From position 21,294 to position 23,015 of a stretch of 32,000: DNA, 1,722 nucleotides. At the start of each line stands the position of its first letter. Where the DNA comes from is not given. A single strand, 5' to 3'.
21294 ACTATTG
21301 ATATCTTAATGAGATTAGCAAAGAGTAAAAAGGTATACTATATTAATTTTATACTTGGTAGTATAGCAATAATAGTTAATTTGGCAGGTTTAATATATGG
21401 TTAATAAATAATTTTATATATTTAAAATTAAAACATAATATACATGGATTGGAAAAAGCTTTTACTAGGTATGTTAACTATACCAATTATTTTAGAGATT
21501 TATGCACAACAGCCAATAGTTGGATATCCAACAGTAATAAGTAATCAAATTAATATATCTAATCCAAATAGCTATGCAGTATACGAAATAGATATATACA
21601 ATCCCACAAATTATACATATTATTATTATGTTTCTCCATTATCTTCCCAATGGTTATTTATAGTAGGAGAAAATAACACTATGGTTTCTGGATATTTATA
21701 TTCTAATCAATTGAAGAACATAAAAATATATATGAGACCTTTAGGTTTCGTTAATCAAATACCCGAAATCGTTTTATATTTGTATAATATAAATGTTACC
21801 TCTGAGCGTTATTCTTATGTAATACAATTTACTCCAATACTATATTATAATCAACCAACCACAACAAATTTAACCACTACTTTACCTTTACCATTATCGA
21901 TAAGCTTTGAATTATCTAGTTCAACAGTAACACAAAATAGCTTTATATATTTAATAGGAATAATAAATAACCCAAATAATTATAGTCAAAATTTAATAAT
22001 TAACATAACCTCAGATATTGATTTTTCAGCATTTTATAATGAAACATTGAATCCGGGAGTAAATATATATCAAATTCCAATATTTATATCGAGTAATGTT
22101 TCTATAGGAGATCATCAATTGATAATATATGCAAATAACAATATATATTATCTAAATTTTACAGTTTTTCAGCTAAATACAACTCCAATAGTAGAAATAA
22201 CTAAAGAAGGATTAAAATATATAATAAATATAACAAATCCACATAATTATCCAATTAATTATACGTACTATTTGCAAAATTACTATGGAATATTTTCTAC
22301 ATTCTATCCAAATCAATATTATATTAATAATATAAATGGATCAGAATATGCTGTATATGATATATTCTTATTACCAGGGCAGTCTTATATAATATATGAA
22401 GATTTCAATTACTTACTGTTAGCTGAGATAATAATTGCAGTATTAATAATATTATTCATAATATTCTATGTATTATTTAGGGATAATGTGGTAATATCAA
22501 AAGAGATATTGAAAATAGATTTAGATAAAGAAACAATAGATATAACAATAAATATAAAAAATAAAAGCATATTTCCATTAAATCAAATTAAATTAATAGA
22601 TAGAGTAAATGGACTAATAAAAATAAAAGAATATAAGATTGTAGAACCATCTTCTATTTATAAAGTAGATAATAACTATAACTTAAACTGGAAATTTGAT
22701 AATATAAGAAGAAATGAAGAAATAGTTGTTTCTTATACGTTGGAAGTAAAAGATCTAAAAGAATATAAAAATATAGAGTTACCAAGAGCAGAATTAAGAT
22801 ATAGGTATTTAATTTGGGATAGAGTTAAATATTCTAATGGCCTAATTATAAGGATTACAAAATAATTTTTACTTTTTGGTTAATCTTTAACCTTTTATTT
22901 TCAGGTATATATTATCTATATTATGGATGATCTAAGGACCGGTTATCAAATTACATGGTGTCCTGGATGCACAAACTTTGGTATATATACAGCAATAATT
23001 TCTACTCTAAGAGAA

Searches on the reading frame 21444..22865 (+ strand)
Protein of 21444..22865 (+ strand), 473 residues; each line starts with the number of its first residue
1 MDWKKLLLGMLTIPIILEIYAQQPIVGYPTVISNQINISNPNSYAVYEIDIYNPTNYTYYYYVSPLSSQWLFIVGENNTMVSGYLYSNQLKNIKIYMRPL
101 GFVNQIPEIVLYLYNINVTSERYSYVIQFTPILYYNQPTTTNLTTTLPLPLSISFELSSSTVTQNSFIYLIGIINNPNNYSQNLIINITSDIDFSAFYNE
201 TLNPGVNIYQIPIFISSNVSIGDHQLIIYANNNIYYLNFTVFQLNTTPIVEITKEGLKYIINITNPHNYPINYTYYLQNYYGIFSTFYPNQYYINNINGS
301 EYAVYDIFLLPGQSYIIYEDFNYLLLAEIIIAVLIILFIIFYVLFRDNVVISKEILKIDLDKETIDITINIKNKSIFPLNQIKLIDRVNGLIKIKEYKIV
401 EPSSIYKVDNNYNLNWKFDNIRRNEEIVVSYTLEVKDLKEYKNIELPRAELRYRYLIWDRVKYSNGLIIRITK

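Call 21: find_encoding_contigs(protein=window:21444-22865:+, flank=10000, max_places=10)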
Protein window:21444-22865:+ (473 aa): 1 contig read that carries it; 1 place shown.
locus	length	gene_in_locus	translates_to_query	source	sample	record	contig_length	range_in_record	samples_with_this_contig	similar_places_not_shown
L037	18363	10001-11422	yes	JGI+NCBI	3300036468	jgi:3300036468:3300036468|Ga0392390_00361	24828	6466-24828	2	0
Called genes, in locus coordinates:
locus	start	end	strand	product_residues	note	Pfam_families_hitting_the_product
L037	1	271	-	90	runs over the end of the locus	PF04010:DUF357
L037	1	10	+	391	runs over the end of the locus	PF03952:Enolase_N, PF00113:Enolase_C, PF13378:MR_MLE_C (weak)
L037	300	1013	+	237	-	PF09171:AGOG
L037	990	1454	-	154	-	-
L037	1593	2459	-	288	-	-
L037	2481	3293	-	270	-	PF00106:adh_short, PF13561:adh_short_C2 (weak)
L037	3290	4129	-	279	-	-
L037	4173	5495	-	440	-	PF02926:THUMP, PF02568:ThiI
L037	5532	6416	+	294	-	PF00850:Hist_deacetyl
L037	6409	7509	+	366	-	PF00232:Glyco_hydro_1, PF00331:Glyco_hydro_10 (faint), PF00232:Glyco_hydro_1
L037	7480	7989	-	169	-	-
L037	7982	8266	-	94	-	PF12760:Zn_ribbon_IS1595 (faint), PF01096:Zn_ribbon_TFIIS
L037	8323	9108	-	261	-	-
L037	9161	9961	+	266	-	PF02673:BacA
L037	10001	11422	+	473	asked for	-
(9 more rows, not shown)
